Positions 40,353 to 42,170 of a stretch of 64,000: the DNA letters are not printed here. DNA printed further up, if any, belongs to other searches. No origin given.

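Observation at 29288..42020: Abridged aryl-polyene/xanthomonadin-like lipid cluster with a FakA/DegV-type activator and a B12-radical SAM enzyme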

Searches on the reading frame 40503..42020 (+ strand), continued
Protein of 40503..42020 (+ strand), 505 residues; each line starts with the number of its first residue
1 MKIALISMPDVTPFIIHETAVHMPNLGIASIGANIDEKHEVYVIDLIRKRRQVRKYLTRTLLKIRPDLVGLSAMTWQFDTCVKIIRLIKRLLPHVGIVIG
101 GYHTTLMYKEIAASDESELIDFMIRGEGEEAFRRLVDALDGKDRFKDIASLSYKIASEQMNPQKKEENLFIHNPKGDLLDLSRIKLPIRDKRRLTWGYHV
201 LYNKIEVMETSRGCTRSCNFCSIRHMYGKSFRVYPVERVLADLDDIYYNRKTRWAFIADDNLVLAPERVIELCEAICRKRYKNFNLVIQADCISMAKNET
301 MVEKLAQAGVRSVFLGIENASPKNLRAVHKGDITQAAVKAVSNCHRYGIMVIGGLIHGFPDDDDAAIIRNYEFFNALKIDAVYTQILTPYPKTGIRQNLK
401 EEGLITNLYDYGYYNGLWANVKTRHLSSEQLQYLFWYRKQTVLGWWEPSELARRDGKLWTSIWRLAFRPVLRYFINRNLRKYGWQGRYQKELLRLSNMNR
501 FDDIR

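Call 67: search_protein_families(library=ncbifam, proteins=[L002:12325-13584:-, L002:19683-21038:+, L003:20275-21357:+, L004:11920-13215:+, L004:13228-14376:+, L004:10166-11179:-, L002:13667-14419:-, L004:11163-11609:-, L002:5040-6524:+, L002:17518-19686:+], max_evalue=1e-10)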
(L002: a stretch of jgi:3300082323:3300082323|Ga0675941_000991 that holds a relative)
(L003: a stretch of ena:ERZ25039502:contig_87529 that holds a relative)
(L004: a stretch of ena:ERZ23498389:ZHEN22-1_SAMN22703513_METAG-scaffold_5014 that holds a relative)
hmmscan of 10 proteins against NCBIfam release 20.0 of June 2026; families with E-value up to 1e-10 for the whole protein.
L002:12325-13584:- (419 aa): 2 families
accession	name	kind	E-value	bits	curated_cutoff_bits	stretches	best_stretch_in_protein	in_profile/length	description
TIGR04013.1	B12_SAM_MJ_1487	hypoth_equivalog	1e-12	47.6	251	1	46-207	35-194/382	TIGR04013 family B12-binding domain/radical SAM domain-containing protein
TIGR04072.2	rSAM_ladder_B12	equivalog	5.8e-12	45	360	1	75-239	91-261/443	lipid biosynthesis B12-binding/radical SAM protein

L002:19683-21038:+ (451 aa): 10 families
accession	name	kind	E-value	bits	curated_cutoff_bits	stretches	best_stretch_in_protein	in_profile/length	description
TIGR04072.2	rSAM_ladder_B12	equivalog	1.6e-122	409.3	360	1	2-449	1-443/443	lipid biosynthesis B12-binding/radical SAM protein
TIGR04385.1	B12_rSAM_cofa1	equivalog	1.9e-49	169.1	450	1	3-395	2-413/438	B12 lower ligand biosynthesis radical SAM protein BzaD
TIGR04428.1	B12_rSAM_trp_MT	equivalog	2.6e-34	118.5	500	2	175-373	207-418/558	tryptophan 2-C-methyltransferase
TIGR03471.1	HpnJ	equivalog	1.1e-22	80.6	577.6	1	170-387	184-398/472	hopanoid biosynthesis associated radical SAM protein HpnJ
NF045585.1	rSAM_slr0320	equivalog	1.3e-20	73.4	775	1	91-385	134-446/511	photosystem II high light acclimation radical SAM protein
TIGR04479.1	bcpD_PhpK_rSAM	subfamily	8.1e-20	70.7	600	1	84-352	128-408/504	PhpK family radical SAM P-methyltransferase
NF033070.1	rSAM_AprD4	equivalog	1.5e-18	66.9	500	1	184-385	195-399/456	AprD4 family radical SAM diol-dehydratase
TIGR04013.1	B12_SAM_MJ_1487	hypoth_equivalog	2.1e-18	66.3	251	1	82-239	58-206/382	TIGR04013 family B12-binding domain/radical SAM domain-containing protein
TIGR04367.1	HpnR_B12_rSAM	equivalog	2.4e-17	62.6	650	1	17-329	20-329/490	hopanoid C-3 methylase HpnR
TIGR04014.1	B12_SAM_MJ_0865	equivalog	5.8e-17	61.6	360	1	85-237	56-212/434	methyl-coenzyme M reductase glutamine C-methyltransferase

L003:20275-21357:+ (360 aa): 0 families

L004:11920-13215:+ (431 aa): 10 families
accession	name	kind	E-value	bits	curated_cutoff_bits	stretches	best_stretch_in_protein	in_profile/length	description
TIGR04367.1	HpnR_B12_rSAM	equivalog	1.2e-46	159.3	650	1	26-417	15-404/490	hopanoid C-3 methylase HpnR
TIGR02026.1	BchE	equivalog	2.4e-30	105.9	481.35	1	48-410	40-412/497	magnesium-protoporphyrin IX monomethyl ester anaerobic oxidative cyclase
TIGR03471.1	HpnJ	equivalog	1.2e-18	67.3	577.6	1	81-392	81-393/472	hopanoid biosynthesis associated radical SAM protein HpnJ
TIGR04014.1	B12_SAM_MJ_0865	equivalog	4.1e-17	62.1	360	1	93-387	65-359/434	methyl-coenzyme M reductase glutamine C-methyltransferase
TIGR04013.1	B12_SAM_MJ_1487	hypoth_equivalog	7.1e-16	58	251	1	61-389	36-360/382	TIGR04013 family B12-binding domain/radical SAM domain-containing protein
NF040542.1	rSAM_RCCLKC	equivalog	6.6e-15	55.2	450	1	85-365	66-351/423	arsinothricin biosynthesis radical SAM protein ArsL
TIGR04072.2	rSAM_ladder_B12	equivalog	1.4e-13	50.3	360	1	34-339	19-323/443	lipid biosynthesis B12-binding/radical SAM protein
TIGR04479.1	bcpD_PhpK_rSAM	subfamily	4.8e-13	48.3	600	1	55-364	97-409/504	PhpK family radical SAM P-methyltransferase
TIGR03975.1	rSAM_ocin_1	subfamily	1.2e-11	43.9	281.85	1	62-356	122-422/606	RiPP maturation radical SAM C-methyltransferase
NF050148.1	rSAM_ApyD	equivalog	1.5e-11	43.4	750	1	65-392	71-399/645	RiPP biosynthesis radical SAM protein ApyD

L004:13228-14376:+ (382 aa): 6 families
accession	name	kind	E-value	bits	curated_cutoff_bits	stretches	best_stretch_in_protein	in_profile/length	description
NF005293.2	PRK06816.1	subfamily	1.6e-156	521.2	450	1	3-382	1-378/378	StlD/DarB family beta-ketosynthase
NF053539.1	resorcinol_DarB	exception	9.7e-138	459.4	550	1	2-382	2-377/377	dialkylresorcinol biosynthesis protein DarB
NF006829.0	PRK09352.1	subfamily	7.7e-21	74.4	249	0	192-363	158-304/322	beta-ketoacyl-ACP synthase 3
TIGR00747.1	fabH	subfamily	2.3e-17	63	292.1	0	193-362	157-304/322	beta-ketoacyl-ACP synthase III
NF005541.0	PRK07204.1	equivalog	6.3e-12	45.5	402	0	3-156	5-146/329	beta-ketoacyl-ACP synthase III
NF004623.0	PRK05963.1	equivalog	9.5e-11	41.6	437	0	12-135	15-125/328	beta-ketoacyl-ACP synthase III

L004:10166-11179:- (337 aa): 1 family
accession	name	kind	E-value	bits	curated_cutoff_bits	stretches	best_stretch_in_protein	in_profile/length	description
NF053550.1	DarH_acyl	equivalog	2.7e-133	444.2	300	1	5-328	2-324/325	BtrH-related acyltransferase DarH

L002:13667-14419:- (250 aa): 0 families

L004:11163-11609:- (148 aa): 2 families
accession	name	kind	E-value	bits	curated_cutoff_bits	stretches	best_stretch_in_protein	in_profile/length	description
NF053545.1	flexirubin_DarG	equivalog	1.7e-38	131.7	170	1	1-126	1-128/129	flexirubin biosynthesis protein DarG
NF053536.1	DarG_fam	subfamily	1.9e-38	131.6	70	1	1-129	1-130/131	DarG family dialkylresorcinol biosynthesis protein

L002:5040-6524:+ (494 aa): 4 families
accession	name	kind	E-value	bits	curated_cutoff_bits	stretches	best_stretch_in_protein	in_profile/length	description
TIGR02733.1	desat_CrtD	equivalog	1.5e-23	83.3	549.7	1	213-463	223-471/492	C-3',4' desaturase CrtD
TIGR02730.1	carot_isom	equivalog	9.2e-18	64.3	586.9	1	10-460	2-469/493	carotenoid isomerase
NF045637.1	carotdesatCrtDProt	equivalog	9.3e-14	50.8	580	0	12-57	2-47/485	1-hydroxycarotenoid 3,4-desaturase CrtD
NF058655.1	CrtID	equivalog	2.7e-12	46.3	640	0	12-60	2-50/478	bifunctional phytoene desaturase/3,4-desaturase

L002:17518-19686:+ (722 aa): 18 families
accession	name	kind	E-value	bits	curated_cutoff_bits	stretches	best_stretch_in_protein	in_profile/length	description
NF006618.0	PRK09185.1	subfamily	4.1e-92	309.2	407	1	5-375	4-392/394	beta-ketoacyl-ACP synthase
TIGR03150.1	fabF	equivalog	1.1e-79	268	493.75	1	5-373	2-406/407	beta-ketoacyl-ACP synthase II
NF005589.0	PRK07314.1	subfamily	7e-75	252.3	387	1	3-373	3-409/413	beta-ketoacyl-ACP synthase II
NF004618.0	PRK05952.1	equivalog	5.3e-68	229.7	455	1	4-374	2-381/384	beta-ketoacyl-ACP synthase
NF005076.0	PRK06501.1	equivalog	9.6e-66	222.4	629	1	115-374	147-421/425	beta-ketoacyl-ACP synthase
NF004970.0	PRK06333.1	subfamily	8.9e-60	202.7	525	1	122-373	152-419/424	beta-ketoacyl-ACP synthase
NF058662.1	cispenta_AmcF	equivalog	1.2e-57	195.6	325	1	6-373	2-367/369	cispentacin biosynthesis acyltransferase subunit AmcF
NF006274.0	PRK08439.1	equivalog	4.9e-57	193.5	621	1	5-373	3-403/406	beta-ketoacyl-ACP synthase II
NF005916.1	PRK07910.1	equivalog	2.2e-48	165.2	560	1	125-375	153-417/418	KasA/KasB family beta-ketoacyl-ACP synthase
NF006587.0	PRK09116.1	equivalog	9.6e-46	156.3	470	1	121-373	142-404/408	beta-ketoacyl-ACP synthase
NF006434.0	PRK08722.1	equivalog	1.9e-40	139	759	1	133-372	154-410/414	beta-ketoacyl-ACP synthase II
NF005935.0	PRK07967.1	equivalog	5.5e-39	134.1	630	1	5-373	3-401/406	beta-ketoacyl-ACP synthase I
NF005490.0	PRK07103.1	equivalog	2.1e-34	119.3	445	1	131-373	157-410/414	polyketide beta-ketoacyl:acyl carrier protein synthase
NF045894.1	PKS_plus_SDR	equivalog_domain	9.2e-29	99.7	1740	1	122-415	152-465/1515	type I polyketide synthase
NF040607.1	mycolic_Pks13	equivalog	1e-26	92.8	2100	1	118-375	246-525/1680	polyketide synthase Pks13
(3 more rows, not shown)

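Call 72: predict_structure(alignment_id=A1)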
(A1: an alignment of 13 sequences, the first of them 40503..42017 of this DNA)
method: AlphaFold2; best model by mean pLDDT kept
length: 505 residues; sequences in the alignment: 13
mean_pLDDT: 69.0   pTM: 0.68
mean pLDDT of the five models: 69.0, 59.3, 57.4, 51.1, 46.2
residues with pLDDT >= 90: 52; 70-90: 203; 50-70: 178; < 50: 72
segments of 3 or more residues with pLDDT < 50: 10-26, 157-166, 191-203, 217-220, 387-395, 409-420, 442-446
pLDDT, mean of each block of 10 residues (from residue 1): 77 32 47 85 75 87 94 65 89 91 75 84 82 91 89 67 53 76 71 37 51 54 58 78 80 68 72 87 79 81 88 73 58 78 88 65 72 73 51 50 55 39 62 61 51 57 65 66 66 55 69
secondary structure, 60 per line:
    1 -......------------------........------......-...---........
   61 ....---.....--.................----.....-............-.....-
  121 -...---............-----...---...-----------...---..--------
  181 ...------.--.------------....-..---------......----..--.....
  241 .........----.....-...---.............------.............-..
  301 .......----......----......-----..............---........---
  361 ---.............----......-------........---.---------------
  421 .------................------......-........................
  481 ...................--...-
elements in order: E2-7 H26-33 E40-45 H53-64 E68-72 H75-91 E96-100 H102-113 H115-119 E122-124 H128-139 E151-153 E206-209 H222-227 H236-249 E254-258 H266-278 E285-291 H292-297 H299-307 E312-317 H322-327 H333-346 E350-357 H364-376 E381-386 H394-401 H428-443 H450-455 H457-499

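Call 74: search_protein_families(library=pfam, proteins=[L002:13667-14419:-, L003:20275-21357:+], max_evalue=1)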
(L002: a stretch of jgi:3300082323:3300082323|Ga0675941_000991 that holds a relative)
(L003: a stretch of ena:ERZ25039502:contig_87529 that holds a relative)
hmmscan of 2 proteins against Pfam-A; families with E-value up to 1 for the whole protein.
L002:13667-14419:- (250 aa): 0 families

L003:20275-21357:+ (360 aa): 2 families
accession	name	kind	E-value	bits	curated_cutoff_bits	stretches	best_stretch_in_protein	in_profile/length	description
PF04055.27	Radical_SAM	-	3.4e-07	31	29.5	1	46-115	3-73/166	Radical SAM superfamily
PF13353.11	Fer4_12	-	0.018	15.8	22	1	48-100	13-65/137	4Fe-4S single cluster domain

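Call 75: find_encoding_contigs(protein=P0002, flank=10000, max_places=2)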
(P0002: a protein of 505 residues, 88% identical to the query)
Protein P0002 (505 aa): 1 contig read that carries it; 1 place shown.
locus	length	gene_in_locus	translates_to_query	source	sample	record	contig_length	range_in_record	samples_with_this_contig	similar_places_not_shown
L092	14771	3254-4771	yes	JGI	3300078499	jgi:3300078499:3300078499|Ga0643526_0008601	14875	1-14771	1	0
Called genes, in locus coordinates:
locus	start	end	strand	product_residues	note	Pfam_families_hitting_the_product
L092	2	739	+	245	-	?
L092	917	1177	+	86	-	PF00550:PP-binding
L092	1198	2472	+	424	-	PF00109:ketoacyl-synt, PF02801:Ketoacyl-synt_C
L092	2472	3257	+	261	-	PF01553:Acyltransferase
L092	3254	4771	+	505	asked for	PF02310:B12-binding, PF04055:Radical_SAM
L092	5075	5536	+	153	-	-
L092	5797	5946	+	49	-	-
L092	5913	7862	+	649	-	PF16177:ACAS_N, PF00501:AMP-binding, PF13193:AMP-binding_C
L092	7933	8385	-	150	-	PF01475:FUR, PF03965:Penicillinase_R (weak), PF07106:WHD_TBPIP (weak)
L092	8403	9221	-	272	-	PF00950:ABC-3, PF01032:FecCD (weak)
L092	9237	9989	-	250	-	PF02463:SMC_N (weak), PF00005:ABC_tran, PF13304:AAA_21 (weak)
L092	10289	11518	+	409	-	PF03453:MoeA_N, PF00994:MoCF_biosynth, PF03454:MoeA_C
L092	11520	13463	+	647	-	PF03453:MoeA_N, PF00994:MoCF_biosynth, PF03454:MoeA_C, PF12727:PBP_like, PF12974:Phosphonate-bd (weak)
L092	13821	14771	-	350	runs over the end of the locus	?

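Call 76: fold_search(model_id=the predicted structure, library=pdb)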
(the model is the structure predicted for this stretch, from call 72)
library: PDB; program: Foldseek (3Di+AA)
matches with E <= 10: 1689; with E <= 0.001: 58
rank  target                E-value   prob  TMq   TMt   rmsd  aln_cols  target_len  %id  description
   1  6fd2_A                1.7e-18  1.00  0.61  0.67   8.7       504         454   15  Radical SAM 1,2-diol dehydratase AprD4 in complex with its substrate paromamine (released 2018-01-17)
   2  6wte_A                3.3e-18  1.00  0.59  0.53   7.3       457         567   18  Structure of radical S-adenosylmethionine methyltransferase, TsrM, from Kitasatospora setae with cobalamin and [4Fe-4S (released 2020-12-23)
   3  6fd2_B                5.2e-18  1.00  0.61  0.68   8.6       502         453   15  Radical SAM 1,2-diol dehydratase AprD4 in complex with its substrate paromamine (released 2018-01-17)
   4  6wtf_A                6.5e-18  1.00  0.60  0.56   5.1       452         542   18  Structure of radical S-adenosylmethionine methyltransferase, TsrM, from Kitasatospora setae with tryptophan substrate  (released 2020-12-23)
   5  6wte_B                9.1e-18  1.00  0.60  0.57   5.2       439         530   18  Structure of radical S-adenosylmethionine methyltransferase, TsrM, from Kitasatospora setae with cobalamin and [4Fe-4S (released 2020-12-23)
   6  9ccb                  9.1e-18  1.00  0.56  0.66  10.6       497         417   16  X-ray crystal structure of methyl-coenzyme M reductase glutamine methylase (MgmA) from Methanothermobacter marburgensis  (released 2025-01-01)
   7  6wtf_B                2.5e-17  1.00  0.64  0.60   7.4       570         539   16  Structure of radical S-adenosylmethionine methyltransferase, TsrM, from Kitasatospora setae with tryptophan substrate  (released 2020-12-23)
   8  5ul4                  7.6e-17  1.00  0.60  0.43  11.0       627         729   16  Structure of Cobalamin-dependent S-adenosylmethionine radical enzyme OxsB with aqua-cobalamin and S-adenosylmethionine b (released 2017-04-19)
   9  5ul3                  8.1e-17  1.00  0.60  0.44  10.2       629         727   17  Structure of Cobalamin-dependent S-adenosylmethionine radical enzyme OxsB with aqua-cobalamin bound (released 2017-04-19)
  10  5ul2                  4.9e-16  1.00  0.61  0.44  10.5       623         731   17  Structure of Apo, SeMet-labeled Cobalamin-dependent S-adenosylmethionine radical enzyme OxsB (released 2017-04-19)
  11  9n1b                  1.5e-15  1.00  0.67  0.56   6.8       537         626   16  Crystal structure of CysS from Corallococcus sp. CA054B with 5'-deoxyadenosine, methionine, and pantetheinylated 3-metho (released 2026-01-28)
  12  9n1c                  2.0e-15  1.00  0.67  0.56   6.9       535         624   16  Crystal structure of CysS from Corallococcus sp. CA054B with 5'-deoxyadenosine, methionine, and pantetheinylated 3-ethox (released 2026-01-28)
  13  9n1d                  4.1e-15  1.00  0.66  0.55   6.7       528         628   17  Crystal structure of CysS from Corallococcus sp. CA054B with 5'-deoxyadenosine and methionine bound (released 2026-01-28)
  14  7kdx_B                7.6e-15  1.00  0.57  0.45   9.0       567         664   14  Crystal structure of Streptomyces tokunonesis TokK with hydroxycobalamin, 5'-deoxyadenosine, and methionine (released 2022-01-12)
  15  7kdy_A                2.2e-14  1.00  0.58  0.46   8.6       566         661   15  Crystal structure of Streptomyces tokunonesis TokK with hydroxycobalamin, 5'-deoxyadenosine, methionine, and (2R)-pant (released 2022-01-12)
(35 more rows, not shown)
